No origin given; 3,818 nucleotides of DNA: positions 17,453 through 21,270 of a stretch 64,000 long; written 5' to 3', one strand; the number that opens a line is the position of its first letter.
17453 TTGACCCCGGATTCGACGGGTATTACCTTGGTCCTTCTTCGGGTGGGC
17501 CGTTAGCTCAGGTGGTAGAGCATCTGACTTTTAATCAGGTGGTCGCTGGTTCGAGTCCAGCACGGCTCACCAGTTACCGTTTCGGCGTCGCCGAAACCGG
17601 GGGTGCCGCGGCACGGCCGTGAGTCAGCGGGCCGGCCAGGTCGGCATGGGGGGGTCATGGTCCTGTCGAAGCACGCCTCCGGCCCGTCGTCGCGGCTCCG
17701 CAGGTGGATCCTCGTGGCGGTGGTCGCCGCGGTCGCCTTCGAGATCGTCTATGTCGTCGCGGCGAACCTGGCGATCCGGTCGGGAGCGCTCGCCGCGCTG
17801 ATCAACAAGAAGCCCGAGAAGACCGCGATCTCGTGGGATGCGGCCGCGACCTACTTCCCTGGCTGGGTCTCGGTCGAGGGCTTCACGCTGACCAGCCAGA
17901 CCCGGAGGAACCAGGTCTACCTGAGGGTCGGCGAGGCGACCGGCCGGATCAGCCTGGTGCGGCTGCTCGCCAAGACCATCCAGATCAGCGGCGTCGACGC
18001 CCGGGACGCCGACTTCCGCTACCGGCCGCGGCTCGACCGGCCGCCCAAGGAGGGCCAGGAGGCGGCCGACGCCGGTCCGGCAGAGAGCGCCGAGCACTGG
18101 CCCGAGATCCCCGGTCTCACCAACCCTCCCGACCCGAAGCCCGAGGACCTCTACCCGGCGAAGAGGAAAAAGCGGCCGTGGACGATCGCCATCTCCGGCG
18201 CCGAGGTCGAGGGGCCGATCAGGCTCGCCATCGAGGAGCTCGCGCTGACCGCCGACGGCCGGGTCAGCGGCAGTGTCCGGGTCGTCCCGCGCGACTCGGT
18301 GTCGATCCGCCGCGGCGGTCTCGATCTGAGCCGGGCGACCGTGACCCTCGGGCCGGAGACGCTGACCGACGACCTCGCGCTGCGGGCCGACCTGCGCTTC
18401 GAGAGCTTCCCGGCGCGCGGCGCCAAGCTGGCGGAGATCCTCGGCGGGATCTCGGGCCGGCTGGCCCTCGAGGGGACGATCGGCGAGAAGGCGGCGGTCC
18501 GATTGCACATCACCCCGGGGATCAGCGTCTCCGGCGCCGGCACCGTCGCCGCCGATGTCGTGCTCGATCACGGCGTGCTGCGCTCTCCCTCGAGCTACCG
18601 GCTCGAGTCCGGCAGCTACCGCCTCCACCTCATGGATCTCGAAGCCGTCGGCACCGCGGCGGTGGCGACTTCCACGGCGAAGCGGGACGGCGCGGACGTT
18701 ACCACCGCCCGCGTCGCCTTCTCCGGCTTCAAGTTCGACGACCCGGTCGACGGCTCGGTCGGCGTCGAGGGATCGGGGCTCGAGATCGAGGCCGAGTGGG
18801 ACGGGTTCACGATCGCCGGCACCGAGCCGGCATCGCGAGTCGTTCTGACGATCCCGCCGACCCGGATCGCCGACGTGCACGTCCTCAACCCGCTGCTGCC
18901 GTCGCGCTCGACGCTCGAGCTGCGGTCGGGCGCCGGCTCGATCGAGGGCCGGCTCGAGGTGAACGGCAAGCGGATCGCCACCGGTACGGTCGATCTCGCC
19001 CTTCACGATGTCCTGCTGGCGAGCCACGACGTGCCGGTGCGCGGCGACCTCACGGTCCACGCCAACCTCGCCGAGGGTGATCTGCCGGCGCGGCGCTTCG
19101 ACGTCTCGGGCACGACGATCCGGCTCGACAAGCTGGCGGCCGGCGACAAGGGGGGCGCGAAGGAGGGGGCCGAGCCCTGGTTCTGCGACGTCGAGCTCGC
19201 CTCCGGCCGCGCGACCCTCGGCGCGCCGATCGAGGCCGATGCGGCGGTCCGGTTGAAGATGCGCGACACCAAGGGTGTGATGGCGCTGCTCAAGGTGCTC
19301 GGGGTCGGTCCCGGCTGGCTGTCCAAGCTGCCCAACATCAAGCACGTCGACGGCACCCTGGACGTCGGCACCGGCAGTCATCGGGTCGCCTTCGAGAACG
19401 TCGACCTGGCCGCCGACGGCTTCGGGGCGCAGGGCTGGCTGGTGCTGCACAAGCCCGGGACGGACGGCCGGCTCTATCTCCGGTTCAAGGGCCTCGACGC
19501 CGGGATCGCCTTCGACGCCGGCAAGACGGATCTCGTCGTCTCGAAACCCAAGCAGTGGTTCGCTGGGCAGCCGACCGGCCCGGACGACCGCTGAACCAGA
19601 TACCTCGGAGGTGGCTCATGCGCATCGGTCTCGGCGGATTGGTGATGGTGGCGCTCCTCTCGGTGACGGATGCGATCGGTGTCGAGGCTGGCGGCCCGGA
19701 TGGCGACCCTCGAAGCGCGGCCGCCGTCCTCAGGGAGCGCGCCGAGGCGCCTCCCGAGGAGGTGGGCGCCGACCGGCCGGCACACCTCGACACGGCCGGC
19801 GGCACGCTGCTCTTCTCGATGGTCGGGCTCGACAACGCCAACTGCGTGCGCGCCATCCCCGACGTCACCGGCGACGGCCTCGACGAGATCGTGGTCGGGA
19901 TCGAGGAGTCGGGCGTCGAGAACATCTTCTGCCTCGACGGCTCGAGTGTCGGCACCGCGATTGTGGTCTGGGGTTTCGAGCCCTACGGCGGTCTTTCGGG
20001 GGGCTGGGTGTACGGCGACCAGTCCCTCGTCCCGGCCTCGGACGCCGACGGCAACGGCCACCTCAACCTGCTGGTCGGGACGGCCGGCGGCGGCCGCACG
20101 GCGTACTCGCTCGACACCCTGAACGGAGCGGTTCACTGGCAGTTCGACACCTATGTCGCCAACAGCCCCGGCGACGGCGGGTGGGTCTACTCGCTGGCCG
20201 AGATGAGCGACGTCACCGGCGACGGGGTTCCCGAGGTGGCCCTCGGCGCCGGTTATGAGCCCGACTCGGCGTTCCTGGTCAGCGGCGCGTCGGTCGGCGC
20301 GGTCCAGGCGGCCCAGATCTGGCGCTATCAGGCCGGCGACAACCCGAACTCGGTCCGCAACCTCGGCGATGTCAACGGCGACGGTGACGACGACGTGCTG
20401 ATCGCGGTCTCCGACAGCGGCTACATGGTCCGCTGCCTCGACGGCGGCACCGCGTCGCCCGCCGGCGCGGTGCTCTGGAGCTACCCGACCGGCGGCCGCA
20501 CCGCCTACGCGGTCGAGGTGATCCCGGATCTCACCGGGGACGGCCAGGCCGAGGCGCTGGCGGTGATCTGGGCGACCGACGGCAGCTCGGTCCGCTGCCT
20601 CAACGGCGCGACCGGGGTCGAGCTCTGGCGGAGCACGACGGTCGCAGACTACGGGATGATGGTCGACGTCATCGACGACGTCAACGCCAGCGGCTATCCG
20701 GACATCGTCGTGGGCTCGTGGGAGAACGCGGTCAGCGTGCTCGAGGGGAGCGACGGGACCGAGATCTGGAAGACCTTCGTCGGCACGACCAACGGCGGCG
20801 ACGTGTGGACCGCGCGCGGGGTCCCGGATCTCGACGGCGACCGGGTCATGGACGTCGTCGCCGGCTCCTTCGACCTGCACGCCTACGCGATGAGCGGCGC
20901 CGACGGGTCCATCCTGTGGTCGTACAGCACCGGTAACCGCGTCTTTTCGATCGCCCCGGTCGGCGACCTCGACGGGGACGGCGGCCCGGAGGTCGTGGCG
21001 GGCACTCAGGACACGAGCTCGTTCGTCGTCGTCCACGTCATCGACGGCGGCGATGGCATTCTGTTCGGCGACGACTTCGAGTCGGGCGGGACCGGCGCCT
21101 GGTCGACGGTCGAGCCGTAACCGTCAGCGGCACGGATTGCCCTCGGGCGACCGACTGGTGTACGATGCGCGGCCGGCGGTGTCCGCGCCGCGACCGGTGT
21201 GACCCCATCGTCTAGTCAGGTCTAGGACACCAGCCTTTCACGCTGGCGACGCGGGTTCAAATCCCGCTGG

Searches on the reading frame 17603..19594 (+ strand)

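Call 45: search_protein_families(library=pfam, proteins=[window:17603-19594:+], max_evalue=0.001)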
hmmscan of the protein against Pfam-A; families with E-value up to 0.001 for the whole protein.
window:17603-19594:+ (663 aa): 0 families

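Call 56: search_protein_families(library=ncbifam, proteins=[window:17603-19594:+], max_evalue=0.1)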
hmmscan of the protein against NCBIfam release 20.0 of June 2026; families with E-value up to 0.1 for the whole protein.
window:17603-19594:+ (663 aa): 1 family
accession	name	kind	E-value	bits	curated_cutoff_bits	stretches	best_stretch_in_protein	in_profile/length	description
TIGR00638.1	Mop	subfamily_domain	0.065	13.3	55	0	529-564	26-60/70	molybdenum-pterin binding domain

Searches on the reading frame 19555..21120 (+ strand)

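Call 45: search_protein_families(library=pfam, proteins=[window:19555-21120:+], max_evalue=0.001)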
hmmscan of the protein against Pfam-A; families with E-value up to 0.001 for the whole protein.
window:19555-21120:+ (521 aa): 5 families
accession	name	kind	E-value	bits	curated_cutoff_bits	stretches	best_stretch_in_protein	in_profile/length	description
PF13517.12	FG-GAP_3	-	6.3e-17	62.4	26.9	3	272-335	1-60/61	FG-GAP-like repeat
PF01839.29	FG-GAP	-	7.7e-14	51.6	22.1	0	270-297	7-27/37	FG-GAP repeat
PF25292.1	Beta-prop_CGLA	-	1.4e-10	41.6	26.8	1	384-489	2-99/316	Lambda-carrageenase beta-propeller domain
PF13570.13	Beta-prop_ACSF4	-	1.2e-05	25.3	133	0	384-465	64-137/329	Beta-alanine-activating enzyme, beta-propeller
PF23727.1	Beta-prop_FAM234A_B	-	0.00075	18.6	26.4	0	346-435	54-145/467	FAM234A/B beta-propeller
